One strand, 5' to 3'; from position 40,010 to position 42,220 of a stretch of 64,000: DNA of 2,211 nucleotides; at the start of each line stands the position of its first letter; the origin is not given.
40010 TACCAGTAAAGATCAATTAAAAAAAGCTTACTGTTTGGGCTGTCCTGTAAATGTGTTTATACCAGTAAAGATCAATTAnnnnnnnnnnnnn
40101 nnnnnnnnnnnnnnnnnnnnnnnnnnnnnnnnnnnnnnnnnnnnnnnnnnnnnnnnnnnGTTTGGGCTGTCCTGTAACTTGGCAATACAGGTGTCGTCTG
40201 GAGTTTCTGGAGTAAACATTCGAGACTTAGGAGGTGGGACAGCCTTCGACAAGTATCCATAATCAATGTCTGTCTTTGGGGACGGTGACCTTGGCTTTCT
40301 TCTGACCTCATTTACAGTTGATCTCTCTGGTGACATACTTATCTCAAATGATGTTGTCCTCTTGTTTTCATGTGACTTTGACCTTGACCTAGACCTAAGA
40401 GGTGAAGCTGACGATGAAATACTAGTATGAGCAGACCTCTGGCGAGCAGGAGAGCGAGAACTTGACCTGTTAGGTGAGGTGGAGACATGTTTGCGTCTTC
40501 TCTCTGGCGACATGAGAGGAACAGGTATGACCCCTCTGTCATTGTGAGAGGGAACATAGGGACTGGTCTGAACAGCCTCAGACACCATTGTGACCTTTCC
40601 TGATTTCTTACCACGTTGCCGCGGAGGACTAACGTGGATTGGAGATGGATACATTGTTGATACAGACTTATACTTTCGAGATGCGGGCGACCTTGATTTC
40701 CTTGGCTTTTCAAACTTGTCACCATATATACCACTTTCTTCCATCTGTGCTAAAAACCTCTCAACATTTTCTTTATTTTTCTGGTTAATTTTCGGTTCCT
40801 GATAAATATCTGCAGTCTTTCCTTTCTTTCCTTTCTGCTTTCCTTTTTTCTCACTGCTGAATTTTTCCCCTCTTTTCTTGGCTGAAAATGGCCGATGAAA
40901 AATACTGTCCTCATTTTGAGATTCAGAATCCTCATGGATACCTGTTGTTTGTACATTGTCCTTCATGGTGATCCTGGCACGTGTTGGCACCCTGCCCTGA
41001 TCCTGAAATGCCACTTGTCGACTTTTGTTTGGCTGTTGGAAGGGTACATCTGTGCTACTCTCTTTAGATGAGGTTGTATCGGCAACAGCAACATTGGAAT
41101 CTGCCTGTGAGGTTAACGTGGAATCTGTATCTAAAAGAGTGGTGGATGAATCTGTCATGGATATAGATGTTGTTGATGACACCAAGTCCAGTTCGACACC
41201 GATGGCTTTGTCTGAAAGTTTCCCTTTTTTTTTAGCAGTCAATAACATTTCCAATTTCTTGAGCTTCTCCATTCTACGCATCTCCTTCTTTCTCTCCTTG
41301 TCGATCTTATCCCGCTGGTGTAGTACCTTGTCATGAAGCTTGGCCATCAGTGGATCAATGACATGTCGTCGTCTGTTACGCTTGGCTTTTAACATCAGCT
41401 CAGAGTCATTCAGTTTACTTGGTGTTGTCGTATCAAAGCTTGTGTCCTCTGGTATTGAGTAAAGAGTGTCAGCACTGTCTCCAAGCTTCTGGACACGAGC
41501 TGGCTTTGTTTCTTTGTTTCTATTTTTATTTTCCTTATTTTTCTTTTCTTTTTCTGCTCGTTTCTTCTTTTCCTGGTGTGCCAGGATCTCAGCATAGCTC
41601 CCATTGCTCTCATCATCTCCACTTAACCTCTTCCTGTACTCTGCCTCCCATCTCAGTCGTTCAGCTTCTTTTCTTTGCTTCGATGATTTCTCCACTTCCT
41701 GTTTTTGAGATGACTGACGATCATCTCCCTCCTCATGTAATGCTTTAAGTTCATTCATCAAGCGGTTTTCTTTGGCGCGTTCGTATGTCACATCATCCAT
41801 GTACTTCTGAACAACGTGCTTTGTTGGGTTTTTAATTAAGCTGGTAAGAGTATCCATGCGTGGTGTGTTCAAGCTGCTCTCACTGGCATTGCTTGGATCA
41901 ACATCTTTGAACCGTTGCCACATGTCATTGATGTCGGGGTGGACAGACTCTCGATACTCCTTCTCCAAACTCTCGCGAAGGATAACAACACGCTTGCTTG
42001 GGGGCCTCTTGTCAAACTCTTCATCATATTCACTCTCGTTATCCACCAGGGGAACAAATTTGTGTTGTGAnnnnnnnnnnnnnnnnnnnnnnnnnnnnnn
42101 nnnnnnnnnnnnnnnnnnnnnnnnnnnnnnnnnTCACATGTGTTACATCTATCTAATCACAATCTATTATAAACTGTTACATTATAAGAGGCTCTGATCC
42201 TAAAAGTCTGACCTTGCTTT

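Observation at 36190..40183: The same exon-end plus donor duplication pattern occurs in an unrelated minus-strand gene (49-bp x about 53 and 59-bp x 6 arrays)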

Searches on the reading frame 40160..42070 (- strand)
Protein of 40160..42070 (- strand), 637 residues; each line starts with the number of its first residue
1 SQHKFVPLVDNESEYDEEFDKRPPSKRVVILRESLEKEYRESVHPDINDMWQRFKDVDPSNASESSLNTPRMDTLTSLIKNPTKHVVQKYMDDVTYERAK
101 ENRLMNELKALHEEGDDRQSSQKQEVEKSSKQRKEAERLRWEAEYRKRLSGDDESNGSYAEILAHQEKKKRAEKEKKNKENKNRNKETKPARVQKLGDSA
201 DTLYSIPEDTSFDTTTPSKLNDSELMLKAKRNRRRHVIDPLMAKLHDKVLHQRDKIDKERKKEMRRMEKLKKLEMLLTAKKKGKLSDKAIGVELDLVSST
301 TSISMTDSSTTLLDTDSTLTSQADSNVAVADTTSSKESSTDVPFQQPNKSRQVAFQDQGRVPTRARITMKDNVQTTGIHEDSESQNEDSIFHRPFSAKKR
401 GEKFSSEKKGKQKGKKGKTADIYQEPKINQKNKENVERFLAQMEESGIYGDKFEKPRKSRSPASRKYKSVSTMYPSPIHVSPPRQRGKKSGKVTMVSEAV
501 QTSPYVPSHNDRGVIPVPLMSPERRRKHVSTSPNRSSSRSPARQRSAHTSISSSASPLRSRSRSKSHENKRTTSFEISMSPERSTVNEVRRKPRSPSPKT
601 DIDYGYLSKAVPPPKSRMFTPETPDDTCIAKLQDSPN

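Call 9: find_homologous_proteins(query=window:40160-42070:-)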
Query seq(637 aa) (637 aa): 28 proteins with E <= 0.001 among 8000 candidates.
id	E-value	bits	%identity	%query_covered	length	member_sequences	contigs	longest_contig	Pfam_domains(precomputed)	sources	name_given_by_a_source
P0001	6.6e-109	384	43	93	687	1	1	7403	-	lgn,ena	-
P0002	3.1e-98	348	44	98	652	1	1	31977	-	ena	-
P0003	2.3e-93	332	41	97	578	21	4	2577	-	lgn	-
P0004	2.3e-89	319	39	98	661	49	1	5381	-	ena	-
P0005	5.4e-87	311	41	90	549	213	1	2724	-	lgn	-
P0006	6.7e-85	304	45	51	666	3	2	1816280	-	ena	-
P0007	2.1e-80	289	44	51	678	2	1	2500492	-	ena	-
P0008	4.8e-80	288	44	51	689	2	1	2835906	-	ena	-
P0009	8.0e-76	274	36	96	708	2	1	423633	-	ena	-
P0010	6.7e-75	271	44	53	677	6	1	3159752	-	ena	-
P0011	1.4e-74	270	38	98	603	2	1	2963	-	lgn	-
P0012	5.1e-71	258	37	92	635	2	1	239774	-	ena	-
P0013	2.8e-69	253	41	78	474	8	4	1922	-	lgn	-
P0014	1.0e-67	248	42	52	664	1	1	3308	-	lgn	-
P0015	1.2e-64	237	41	51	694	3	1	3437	-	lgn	-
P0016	6.4e-61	225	36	94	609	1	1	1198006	-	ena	-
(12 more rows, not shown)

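Call 25: find_encoding_contigs(protein=P0002, flank=10000, max_places=3)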
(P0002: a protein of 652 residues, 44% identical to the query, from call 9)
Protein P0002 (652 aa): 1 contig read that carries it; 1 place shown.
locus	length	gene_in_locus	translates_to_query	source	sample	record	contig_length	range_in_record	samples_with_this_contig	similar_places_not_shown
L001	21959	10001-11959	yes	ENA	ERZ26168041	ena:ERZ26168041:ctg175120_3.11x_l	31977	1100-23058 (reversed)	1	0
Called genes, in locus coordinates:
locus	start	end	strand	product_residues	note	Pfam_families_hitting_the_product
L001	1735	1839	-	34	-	-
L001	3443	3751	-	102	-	-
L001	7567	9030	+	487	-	-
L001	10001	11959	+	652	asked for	-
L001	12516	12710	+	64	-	-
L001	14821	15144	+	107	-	-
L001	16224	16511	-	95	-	-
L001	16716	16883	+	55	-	-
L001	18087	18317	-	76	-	-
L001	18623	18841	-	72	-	-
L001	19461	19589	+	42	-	-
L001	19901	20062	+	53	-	-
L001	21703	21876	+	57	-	-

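Call 26: find_encoding_contigs(protein=P0001, flank=10000, max_places=3)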
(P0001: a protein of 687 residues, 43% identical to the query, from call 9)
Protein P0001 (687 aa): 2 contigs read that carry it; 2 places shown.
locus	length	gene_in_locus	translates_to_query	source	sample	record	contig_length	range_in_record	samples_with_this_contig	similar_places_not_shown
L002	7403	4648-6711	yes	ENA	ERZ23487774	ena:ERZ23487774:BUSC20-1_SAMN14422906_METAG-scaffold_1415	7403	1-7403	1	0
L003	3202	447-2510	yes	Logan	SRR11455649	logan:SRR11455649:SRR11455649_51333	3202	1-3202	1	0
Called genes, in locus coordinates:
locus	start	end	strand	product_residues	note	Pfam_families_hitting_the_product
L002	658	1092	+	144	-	-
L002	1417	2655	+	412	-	-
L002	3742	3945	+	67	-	-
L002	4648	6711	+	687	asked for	-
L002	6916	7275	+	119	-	-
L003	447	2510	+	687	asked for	-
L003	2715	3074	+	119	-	-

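Call 37: list_cluster_members(proteins=[P0006, P0007, P0008, P0010, P0009, P0012, P0016, P0002, P0004])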
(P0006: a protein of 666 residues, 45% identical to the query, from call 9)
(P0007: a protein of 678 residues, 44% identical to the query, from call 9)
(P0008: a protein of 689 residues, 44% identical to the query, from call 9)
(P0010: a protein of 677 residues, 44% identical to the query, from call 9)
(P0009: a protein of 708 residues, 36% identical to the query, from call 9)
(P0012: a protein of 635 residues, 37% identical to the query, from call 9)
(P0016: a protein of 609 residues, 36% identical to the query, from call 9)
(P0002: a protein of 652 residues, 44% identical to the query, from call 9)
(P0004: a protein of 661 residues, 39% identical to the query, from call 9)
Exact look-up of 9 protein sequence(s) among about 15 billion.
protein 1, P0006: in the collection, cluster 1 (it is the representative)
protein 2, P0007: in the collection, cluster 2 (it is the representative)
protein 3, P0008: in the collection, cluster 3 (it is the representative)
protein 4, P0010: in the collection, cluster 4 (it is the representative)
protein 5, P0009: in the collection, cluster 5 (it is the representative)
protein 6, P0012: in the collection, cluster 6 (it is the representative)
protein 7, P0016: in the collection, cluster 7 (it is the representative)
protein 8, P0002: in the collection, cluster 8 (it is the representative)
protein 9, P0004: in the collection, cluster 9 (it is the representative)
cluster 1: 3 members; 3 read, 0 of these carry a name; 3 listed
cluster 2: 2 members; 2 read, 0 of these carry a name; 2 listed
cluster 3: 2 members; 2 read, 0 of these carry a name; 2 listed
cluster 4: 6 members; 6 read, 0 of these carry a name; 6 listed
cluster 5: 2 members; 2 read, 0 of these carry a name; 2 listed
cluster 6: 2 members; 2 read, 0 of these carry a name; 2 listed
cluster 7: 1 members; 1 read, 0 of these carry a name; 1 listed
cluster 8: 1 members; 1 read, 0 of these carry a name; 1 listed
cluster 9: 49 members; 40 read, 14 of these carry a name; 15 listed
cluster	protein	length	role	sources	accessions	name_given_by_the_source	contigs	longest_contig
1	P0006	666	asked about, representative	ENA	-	-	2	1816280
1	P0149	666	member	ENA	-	-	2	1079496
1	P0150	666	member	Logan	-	-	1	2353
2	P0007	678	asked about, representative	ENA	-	-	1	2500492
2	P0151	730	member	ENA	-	-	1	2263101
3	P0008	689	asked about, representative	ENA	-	-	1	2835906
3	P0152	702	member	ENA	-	-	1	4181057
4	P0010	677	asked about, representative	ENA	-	-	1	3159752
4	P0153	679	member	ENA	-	-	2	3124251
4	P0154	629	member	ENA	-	-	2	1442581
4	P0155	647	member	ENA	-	-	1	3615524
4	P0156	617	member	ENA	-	-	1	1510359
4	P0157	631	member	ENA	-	-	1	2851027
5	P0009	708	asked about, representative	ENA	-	-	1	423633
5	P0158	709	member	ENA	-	-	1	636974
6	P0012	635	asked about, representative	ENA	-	-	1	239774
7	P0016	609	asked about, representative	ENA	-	-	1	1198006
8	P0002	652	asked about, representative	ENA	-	-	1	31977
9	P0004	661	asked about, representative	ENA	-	-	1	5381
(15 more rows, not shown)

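Call 45: find_encoding_contigs(protein=P0008, flank=10000, max_places=2)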
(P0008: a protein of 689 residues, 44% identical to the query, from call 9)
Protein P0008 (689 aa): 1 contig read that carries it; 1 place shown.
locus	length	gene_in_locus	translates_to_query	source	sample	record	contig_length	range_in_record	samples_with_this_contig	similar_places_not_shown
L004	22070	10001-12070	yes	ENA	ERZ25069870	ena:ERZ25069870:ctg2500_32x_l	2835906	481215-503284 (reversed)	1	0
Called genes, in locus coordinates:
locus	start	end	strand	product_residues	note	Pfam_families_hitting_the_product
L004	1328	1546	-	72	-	-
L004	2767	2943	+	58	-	-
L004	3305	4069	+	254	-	-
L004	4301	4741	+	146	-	-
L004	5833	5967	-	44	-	-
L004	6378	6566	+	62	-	-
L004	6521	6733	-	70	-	-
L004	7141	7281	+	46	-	-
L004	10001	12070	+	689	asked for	-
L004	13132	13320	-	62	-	-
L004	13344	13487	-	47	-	-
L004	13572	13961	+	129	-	-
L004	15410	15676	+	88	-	-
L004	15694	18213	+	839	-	PF14529:Exo_endo_phos_2, PF00078:RVT_1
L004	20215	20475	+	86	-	-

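Call 46: find_encoding_contigs(protein=P0009, flank=10000, max_places=2)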
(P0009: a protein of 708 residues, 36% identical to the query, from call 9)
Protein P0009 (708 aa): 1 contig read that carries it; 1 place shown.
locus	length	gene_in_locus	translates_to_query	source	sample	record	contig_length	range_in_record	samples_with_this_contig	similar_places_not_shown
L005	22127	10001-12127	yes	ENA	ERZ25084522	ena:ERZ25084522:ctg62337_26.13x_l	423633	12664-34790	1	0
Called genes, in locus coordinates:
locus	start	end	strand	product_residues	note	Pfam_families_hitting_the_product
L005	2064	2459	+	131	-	-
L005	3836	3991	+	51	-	-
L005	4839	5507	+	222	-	-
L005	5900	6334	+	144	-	-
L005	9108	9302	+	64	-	-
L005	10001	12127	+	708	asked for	-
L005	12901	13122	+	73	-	-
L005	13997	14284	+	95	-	PF15309:ALMS_motif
